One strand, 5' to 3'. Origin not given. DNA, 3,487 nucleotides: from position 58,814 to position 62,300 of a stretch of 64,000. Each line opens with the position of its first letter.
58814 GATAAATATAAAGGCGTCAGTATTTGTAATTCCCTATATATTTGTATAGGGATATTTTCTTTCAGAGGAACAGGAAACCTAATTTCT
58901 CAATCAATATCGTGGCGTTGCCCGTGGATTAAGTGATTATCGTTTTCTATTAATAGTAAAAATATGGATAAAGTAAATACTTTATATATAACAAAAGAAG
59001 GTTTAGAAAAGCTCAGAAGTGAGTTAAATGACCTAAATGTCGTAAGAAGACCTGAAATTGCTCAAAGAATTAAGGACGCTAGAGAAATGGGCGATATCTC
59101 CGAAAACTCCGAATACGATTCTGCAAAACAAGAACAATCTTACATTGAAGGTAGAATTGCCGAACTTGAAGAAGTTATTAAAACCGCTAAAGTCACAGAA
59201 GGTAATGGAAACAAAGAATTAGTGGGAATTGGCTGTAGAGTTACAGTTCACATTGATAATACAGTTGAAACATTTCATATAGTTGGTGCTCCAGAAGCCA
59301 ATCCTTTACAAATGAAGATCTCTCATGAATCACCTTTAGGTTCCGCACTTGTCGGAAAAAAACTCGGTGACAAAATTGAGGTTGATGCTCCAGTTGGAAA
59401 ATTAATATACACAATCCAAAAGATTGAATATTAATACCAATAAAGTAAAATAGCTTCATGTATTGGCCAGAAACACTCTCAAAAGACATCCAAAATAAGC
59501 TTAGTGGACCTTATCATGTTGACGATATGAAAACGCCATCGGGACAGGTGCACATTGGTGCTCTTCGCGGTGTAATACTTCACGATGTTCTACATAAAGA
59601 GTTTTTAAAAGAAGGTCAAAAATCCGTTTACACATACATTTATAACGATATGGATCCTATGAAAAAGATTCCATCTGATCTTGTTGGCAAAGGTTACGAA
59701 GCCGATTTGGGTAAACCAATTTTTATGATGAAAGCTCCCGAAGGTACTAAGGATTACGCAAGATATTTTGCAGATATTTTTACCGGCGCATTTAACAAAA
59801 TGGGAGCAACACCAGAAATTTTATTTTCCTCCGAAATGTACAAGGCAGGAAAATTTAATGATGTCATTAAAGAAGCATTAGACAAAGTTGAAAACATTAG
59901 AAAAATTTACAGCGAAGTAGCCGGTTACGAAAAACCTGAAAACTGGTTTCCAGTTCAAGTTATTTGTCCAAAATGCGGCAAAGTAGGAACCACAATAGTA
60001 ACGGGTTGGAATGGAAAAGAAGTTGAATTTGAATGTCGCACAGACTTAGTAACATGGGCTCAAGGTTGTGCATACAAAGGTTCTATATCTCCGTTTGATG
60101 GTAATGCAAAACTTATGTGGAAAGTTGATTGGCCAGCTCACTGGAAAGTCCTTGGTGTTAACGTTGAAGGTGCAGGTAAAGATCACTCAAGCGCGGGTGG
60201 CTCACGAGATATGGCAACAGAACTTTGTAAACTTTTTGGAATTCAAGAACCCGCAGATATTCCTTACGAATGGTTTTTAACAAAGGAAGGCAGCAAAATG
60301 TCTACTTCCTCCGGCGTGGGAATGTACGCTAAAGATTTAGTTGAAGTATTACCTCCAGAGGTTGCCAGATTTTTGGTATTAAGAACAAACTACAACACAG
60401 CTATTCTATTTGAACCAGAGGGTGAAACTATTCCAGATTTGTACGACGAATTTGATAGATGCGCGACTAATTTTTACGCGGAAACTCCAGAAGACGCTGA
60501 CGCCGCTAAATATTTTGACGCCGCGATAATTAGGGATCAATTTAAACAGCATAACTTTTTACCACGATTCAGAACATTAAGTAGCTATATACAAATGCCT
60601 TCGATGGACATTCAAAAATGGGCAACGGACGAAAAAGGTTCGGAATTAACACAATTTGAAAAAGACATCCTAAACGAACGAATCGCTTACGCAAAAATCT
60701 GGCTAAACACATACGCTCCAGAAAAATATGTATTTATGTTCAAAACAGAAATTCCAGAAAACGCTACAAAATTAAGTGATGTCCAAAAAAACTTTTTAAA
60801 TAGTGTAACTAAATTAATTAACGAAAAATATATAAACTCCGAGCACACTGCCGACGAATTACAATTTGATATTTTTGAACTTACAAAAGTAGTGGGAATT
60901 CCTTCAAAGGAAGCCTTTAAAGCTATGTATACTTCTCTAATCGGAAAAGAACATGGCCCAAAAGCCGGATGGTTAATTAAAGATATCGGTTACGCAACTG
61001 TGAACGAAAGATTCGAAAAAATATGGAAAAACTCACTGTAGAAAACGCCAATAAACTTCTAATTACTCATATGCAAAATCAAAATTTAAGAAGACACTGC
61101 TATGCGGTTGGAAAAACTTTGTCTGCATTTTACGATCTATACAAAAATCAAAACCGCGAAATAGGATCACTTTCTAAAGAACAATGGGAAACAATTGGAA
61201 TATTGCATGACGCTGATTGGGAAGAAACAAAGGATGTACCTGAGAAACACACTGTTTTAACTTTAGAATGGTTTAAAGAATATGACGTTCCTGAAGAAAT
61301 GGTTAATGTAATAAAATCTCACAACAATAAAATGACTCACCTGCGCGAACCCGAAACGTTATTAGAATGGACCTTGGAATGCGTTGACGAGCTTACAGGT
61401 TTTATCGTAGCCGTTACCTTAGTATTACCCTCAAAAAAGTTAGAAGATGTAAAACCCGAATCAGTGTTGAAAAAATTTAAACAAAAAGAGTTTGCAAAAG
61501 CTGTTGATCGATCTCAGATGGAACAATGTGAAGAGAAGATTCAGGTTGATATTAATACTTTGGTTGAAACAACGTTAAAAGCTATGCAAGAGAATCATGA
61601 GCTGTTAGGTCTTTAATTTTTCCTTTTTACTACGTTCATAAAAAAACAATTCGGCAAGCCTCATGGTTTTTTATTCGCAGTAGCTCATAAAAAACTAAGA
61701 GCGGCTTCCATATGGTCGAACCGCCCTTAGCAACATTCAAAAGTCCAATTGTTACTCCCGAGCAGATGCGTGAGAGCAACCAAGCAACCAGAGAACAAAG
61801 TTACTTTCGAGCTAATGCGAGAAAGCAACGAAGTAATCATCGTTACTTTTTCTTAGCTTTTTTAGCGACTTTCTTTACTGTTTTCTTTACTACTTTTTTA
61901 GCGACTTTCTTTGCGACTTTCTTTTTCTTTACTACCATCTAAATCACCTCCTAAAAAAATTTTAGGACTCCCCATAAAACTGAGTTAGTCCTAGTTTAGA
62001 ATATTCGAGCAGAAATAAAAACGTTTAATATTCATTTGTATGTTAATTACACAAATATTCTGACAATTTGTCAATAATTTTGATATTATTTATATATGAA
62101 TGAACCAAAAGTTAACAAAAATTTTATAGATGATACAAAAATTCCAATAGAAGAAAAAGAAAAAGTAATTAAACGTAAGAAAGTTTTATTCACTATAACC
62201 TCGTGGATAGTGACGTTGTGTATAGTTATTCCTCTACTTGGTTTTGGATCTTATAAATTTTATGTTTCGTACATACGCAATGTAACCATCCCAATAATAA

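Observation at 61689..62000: Unannotated locus for a 31-aa poly-lysine peptide, with a perfect SD, an attenuator-like 5' hairpin, a coupled second small ORF and its own terminator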

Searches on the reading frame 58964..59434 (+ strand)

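Call 6: search_protein_families(library=pfam, proteins=[window:58964-59434:+], max_evalue=1)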
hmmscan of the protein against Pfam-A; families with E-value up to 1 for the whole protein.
window:58964-59434:+ (156 aa): 4 families
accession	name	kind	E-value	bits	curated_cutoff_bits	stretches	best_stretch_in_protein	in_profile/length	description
PF03449.20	GreA_GreB_N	-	5.7e-28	97.4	24.5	1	8-77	2-71/71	Transcription elongation factor, N-terminal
PF01272.25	GreA_GreB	-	8.3e-22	77.4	26.9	1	85-156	4-77/77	Transcription elongation factor, GreA/GreB, C-term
PF15898.10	PRKG1_interact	-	0.066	14.3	32.4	1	12-76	11-76/101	cGMP-dependent protein kinase interacting domain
PF20396.3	DUF6689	-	0.17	11.5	27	1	2-62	175-232/275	Family of unknown function (DUF6689)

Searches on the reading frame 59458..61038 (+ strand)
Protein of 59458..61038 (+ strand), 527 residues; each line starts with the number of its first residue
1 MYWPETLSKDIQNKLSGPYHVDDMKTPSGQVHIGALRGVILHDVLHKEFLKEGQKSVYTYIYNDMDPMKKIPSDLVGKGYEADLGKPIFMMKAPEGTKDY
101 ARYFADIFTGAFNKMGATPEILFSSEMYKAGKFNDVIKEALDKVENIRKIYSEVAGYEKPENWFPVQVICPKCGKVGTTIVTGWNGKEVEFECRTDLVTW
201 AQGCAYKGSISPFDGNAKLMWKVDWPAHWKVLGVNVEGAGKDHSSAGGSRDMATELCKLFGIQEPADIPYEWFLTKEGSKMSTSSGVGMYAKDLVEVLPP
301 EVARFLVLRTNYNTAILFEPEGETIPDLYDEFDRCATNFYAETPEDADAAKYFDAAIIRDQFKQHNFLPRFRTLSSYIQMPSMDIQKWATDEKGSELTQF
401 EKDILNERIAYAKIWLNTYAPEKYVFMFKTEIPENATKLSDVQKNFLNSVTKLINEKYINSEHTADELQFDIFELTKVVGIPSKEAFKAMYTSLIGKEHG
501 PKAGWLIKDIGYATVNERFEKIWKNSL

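Call 62: search_protein_families(library=pfam, proteins=[window:59458-61038:+], max_evalue=0.00001)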
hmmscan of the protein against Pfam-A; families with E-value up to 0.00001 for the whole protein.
window:59458-61038:+ (527 aa): 2 families
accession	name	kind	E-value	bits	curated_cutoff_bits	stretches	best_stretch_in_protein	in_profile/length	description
PF01921.24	tRNA-synt_1f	-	1.3e-85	288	27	1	2-348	2-348/360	tRNA synthetases class I (K)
PF09334.17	tRNA-synt_1g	-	6.4e-06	25.6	20.1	0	261-311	308-358/391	tRNA synthetases class I (M)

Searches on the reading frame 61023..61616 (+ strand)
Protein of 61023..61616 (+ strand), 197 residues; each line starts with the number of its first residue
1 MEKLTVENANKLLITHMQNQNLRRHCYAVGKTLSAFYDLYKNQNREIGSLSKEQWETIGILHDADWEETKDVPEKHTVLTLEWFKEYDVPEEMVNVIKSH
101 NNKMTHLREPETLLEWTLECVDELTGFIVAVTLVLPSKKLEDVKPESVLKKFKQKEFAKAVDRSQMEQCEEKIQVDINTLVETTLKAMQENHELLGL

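Call 6: search_protein_families(library=pfam, proteins=[window:61023-61616:+], max_evalue=1)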
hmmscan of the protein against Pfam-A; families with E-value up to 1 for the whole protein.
window:61023-61616:+ (197 aa): 2 families
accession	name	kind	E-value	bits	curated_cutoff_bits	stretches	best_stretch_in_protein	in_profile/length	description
PF01966.28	HD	-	0.00023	21.9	22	1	24-112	3-101/116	HD domain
PF25075.1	DUF7799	-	0.036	14.6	27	1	151-189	13-51/110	Domain of unknown function (DUF7799)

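Call 7: search_protein_families(library=ncbifam, proteins=[window:61023-61616:+], max_evalue=1)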
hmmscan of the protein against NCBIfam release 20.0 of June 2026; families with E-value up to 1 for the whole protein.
window:61023-61616:+ (197 aa): 4 families
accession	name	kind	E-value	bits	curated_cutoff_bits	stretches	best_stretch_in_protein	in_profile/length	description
TIGR00277.1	HDIG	domain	8.3e-10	38.4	27.6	1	19-103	2-84/84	HDIG domain-containing metalloprotein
NF045665.1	NTPtran_DVU1551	equivalog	0.00021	20.4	315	1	5-104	200-291/359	DVU_1551 family NTP transferase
TIGR00295.1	TIGR00295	hypoth_equivalog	0.0015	18.3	172.35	1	12-103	4-90/164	TIGR00295 family protein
TIGR03319.1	RNase_Y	equivalog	0.011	14.2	454.35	1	55-105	355-405/514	ribonuclease Y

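Call 11: list_cluster_members(proteins=[window:61846-61938:-, window:61730-61840:-, window:61712-61939:+, window:61023-61613:+, window:62096-63331:+, window:59458-61038:+])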
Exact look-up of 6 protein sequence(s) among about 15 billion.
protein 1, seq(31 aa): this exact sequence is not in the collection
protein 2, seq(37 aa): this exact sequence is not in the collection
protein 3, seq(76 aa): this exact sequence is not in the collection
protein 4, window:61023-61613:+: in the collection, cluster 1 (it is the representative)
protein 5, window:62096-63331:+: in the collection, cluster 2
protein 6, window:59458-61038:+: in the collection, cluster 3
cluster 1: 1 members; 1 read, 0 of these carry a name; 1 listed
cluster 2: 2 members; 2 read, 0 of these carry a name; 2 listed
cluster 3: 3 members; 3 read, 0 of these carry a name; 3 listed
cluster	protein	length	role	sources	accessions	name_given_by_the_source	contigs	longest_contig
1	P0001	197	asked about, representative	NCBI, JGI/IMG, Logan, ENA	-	-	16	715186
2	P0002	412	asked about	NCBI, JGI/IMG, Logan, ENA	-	-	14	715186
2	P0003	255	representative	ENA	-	-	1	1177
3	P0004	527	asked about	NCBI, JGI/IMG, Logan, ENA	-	-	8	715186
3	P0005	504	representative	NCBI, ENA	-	-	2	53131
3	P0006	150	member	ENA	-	-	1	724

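Call 15: find_related_loci(query=window:61023-61613:+, collection=genome_contigs, flank=4000)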
Query window:61023-61613:+ (197 aa) in genome_contigs; peptide patterns used: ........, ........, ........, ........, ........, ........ (x = any residue, [..] = any of these).
65 stretches matched a pattern; 22 encode a relative of the query (tblastn E <= 1e-3); 22 distinct loci.
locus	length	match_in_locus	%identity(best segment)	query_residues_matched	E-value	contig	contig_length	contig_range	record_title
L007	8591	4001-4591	65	1-197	6e-91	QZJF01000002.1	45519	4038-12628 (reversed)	MAG: candidate division WWE3 bacterium isolate SURF_46 Ga0104751_1001137, whole genome shotgun sequence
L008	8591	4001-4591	63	1-197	2e-87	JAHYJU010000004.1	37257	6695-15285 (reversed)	MAG: Patescibacteria group bacterium isolate KA30 NODE_626_length_37299_cov_4.914129, whole genome shotgun sequence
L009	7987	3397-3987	62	1-197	8e-87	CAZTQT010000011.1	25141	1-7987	MAG TPA_asm: uncultured Candidatus Saccharibacteria bacterium isolate binchicken_co45_572 genome assembly, contig: NODE_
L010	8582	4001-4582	64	4-197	2e-85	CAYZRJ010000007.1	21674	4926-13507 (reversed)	MAG TPA_asm: uncultured Candidatus Saccharibacteria bacterium isolate SRP062349_co1_296 genome assembly, contig: NODE_31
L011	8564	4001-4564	66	2-189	1e-83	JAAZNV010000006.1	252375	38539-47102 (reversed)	MAG: candidate division WWE3 bacterium isolate AS27yjCOA_202 63122_AS27, whole genome shotgun sequence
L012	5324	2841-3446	61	1-197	3e-82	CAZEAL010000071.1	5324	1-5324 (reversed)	MAG TPA_asm: uncultured Candidatus Saccharibacteria bacterium isolate binchicken_co169_150 genome assembly, contig: k99_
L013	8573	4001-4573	62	1-191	5e-82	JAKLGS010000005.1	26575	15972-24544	MAG: Patescibacteria group bacterium isolate RA.bin45 RA.bin45_5, whole genome shotgun sequence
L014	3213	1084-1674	58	1-197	5e-82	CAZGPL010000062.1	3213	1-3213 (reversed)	MAG TPA_asm: uncultured Candidatus Saccharibacteria bacterium isolate SRP239243_co1_4 genome assembly, contig: NODE_5314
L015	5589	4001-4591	58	1-197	9e-80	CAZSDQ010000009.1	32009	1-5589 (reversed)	MAG TPA_asm: uncultured Candidatus Saccharibacteria bacterium isolate binchicken_co117_468 genome assembly, contig: NODE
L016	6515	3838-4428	59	4-197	1e-79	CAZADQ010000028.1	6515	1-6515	MAG TPA_asm: uncultured Candidatus Saccharibacteria bacterium isolate SRP192927_co10_439 genome assembly, contig: NODE_1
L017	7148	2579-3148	63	1-190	5e-78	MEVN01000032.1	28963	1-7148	MAG: candidate division WWE3 bacterium RIFCSPLOWO2_12_FULL_36_10 rifcsplowo2_12_scaffold_3615, whole genome shotgun sequ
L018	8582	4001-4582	61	4-197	3e-76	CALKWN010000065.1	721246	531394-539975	MAG TPA_asm: uncultured candidate division WWE3 bacterium isolate SRR6007446_bin.103_CONCOCT_v1.1_MAG genome assembly, c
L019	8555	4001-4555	61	9-197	1e-74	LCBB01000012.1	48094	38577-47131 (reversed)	MAG: candidate division WWE3 bacterium GW2011_GWC2_41_23 UU55_C0012, whole genome shotgun sequence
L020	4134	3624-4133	59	1-170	2e-70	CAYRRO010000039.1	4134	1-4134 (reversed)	MAG TPA_asm: uncultured Candidatus Saccharibacteria bacterium isolate SRP294416_co1_175 genome assembly, contig: NODE_54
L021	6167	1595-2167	58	3-197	2e-74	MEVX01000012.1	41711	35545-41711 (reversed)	MAG: candidate division WWE3 bacterium RIFOXYB1_FULL_43_24 rifoxyb1_full_scaffold_455, whole genome shotgun sequence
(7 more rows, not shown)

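Call 62: search_protein_families(library=pfam, proteins=[L018:2469-3977:+, L007:2490-3989:+], max_evalue=0.00001)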
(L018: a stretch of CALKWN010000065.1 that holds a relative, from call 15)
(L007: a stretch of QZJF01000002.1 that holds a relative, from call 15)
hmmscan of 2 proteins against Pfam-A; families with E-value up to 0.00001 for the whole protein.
L018:2469-3977:+ (503 aa): 2 families
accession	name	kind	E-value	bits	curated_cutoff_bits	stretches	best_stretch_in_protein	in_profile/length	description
PF00152.25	tRNA-synt_2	-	8.2e-62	209.5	25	1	155-488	1-306/308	tRNA synthetases class II (D, K and N)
PF01336.31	tRNA_anti-codon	-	2.9e-12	46.8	27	1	55-139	1-75/75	OB-fold nucleic acid binding domain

L007:2490-3989:+ (500 aa): 2 families
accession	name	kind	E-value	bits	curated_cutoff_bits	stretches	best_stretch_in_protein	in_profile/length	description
PF00152.25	tRNA-synt_2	-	1.3e-61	208.8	25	1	151-486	1-307/308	tRNA synthetases class II (D, K and N)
PF01336.31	tRNA_anti-codon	-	9.8e-13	48.3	27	1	52-135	2-75/75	OB-fold nucleic acid binding domain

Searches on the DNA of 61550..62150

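Call 8: search_rna_families(source=window, start=61550, end=62150, threshold=evalue, max_evalue=10)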
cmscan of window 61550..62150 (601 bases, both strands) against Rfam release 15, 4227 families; matches with E-value up to 10: 5.
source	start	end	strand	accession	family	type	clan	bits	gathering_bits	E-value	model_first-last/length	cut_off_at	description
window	61794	61877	+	RF03967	mir-1270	Gene; miRNA;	-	18.5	90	0.47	1-83/83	no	mir-1270 microRNA precursor family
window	61766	61856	+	RF02432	SpF25_sRNA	Gene; sRNA;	-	16.8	48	5.5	1-102/102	no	Streptococcus sRNA SpF25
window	61677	61704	+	RF00522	PreQ1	Cis-reg; riboswitch;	-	14.3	39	3.9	1-45/45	no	PreQ1 (pre queuosine) riboswitch aptamer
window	62068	62102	+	RF03027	RT-6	Gene; sRNA;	-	13.1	46.7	4.6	35-70/75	no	RT-6 RNA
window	61616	61651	+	RF02143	HYMAI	Gene; lncRNA;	-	11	80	10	205-241/241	no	Hydatidiform mole associated and imprinted conserved region 1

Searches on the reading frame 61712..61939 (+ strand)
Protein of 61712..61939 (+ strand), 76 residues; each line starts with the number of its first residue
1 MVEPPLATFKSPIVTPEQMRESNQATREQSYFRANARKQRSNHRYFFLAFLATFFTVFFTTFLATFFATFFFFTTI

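Call 6: search_protein_families(library=pfam, proteins=[window:61712-61939:+], max_evalue=1)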
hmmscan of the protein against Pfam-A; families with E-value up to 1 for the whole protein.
seq(76 aa): 2 families
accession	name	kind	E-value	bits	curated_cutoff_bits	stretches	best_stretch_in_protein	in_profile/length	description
PF20990.2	DUF2207_C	-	0.038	14.1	33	1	19-74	114-170/247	Predicted membrane protein (DUF2207) C-terminal domain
PF01161.25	PBP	-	0.18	12.6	24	1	20-50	69-99/135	Phosphatidylethanolamine-binding protein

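Call 7: search_protein_families(library=ncbifam, proteins=[window:61712-61939:+], max_evalue=1)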
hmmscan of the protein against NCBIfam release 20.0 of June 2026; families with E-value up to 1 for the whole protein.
seq(76 aa): 0 families

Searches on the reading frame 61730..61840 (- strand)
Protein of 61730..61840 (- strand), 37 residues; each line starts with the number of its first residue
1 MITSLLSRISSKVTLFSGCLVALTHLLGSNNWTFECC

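Call 6: search_protein_families(library=pfam, proteins=[window:61730-61840:-], max_evalue=1)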
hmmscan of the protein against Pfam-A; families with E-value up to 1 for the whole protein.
seq(37 aa): 1 family
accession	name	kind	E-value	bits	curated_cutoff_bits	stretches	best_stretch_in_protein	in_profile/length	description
PF06284.16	Cytomega_UL84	-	0.096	11.6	25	1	6-29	499-522/586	Cytomegalovirus UL84 protein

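Call 7: search_protein_families(library=ncbifam, proteins=[window:61730-61840:-], max_evalue=1)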
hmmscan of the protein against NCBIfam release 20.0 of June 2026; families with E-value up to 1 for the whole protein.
seq(37 aa): 0 families

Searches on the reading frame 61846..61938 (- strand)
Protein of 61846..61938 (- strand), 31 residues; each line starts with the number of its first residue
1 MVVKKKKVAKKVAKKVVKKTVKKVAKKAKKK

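Call 6: search_protein_families(library=pfam, proteins=[window:61846-61938:-], max_evalue=1)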
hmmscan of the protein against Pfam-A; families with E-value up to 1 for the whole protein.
seq(31 aa): 0 families

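Call 7: search_protein_families(library=ncbifam, proteins=[window:61846-61938:-], max_evalue=1)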
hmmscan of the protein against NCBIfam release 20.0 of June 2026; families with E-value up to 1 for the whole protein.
seq(31 aa): 0 families

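Call 12: find_encoding_contigs(protein=P0001, flank=3000, max_places=10)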
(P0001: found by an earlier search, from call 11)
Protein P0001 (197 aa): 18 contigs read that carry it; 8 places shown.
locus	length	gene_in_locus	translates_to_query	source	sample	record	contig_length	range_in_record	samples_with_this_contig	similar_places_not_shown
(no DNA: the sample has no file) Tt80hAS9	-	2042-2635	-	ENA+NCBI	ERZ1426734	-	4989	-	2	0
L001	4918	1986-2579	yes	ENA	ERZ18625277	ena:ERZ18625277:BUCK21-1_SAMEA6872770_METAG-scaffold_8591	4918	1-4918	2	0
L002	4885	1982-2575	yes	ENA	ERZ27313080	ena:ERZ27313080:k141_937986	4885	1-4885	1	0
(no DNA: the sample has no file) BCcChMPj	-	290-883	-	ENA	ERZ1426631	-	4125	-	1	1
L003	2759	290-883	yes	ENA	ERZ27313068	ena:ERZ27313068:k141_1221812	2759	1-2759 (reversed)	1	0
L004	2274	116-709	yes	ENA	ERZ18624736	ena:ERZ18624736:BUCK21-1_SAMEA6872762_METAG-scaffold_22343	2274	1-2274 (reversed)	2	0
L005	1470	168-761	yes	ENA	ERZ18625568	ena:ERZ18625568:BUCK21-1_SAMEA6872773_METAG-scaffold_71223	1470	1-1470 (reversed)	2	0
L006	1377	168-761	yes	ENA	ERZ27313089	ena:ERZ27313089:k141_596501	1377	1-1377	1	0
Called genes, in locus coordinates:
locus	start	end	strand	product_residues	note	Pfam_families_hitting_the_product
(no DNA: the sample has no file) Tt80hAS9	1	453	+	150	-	?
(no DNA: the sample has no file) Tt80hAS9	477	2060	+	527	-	PF01921:tRNA-synt_1f, PF09334:tRNA-synt_1g (faint)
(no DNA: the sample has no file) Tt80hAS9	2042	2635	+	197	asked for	-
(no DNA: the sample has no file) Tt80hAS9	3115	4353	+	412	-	-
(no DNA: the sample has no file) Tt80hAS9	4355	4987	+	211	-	?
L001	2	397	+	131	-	?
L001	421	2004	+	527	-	PF01921:tRNA-synt_1f, PF09334:tRNA-synt_1g (faint)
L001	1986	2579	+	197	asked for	-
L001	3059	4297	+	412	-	-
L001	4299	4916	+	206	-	?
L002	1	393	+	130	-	?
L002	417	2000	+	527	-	PF01921:tRNA-synt_1f, PF09334:tRNA-synt_1g (faint)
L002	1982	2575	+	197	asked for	-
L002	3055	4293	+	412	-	-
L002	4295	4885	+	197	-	?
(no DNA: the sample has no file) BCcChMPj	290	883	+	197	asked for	-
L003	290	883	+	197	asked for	-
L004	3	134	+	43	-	?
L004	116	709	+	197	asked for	-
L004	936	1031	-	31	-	-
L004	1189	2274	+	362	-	?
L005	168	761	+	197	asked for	-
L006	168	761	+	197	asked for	-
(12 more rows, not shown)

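Call 30: search_protein_representatives(protein=window:61846-61938:-)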
Query: 31 residues. Proteins with E-value up to 0.001 (for the whole library): 0; up to 1e-10: 0; up to 1e-30: 0. The best 0 are listed.
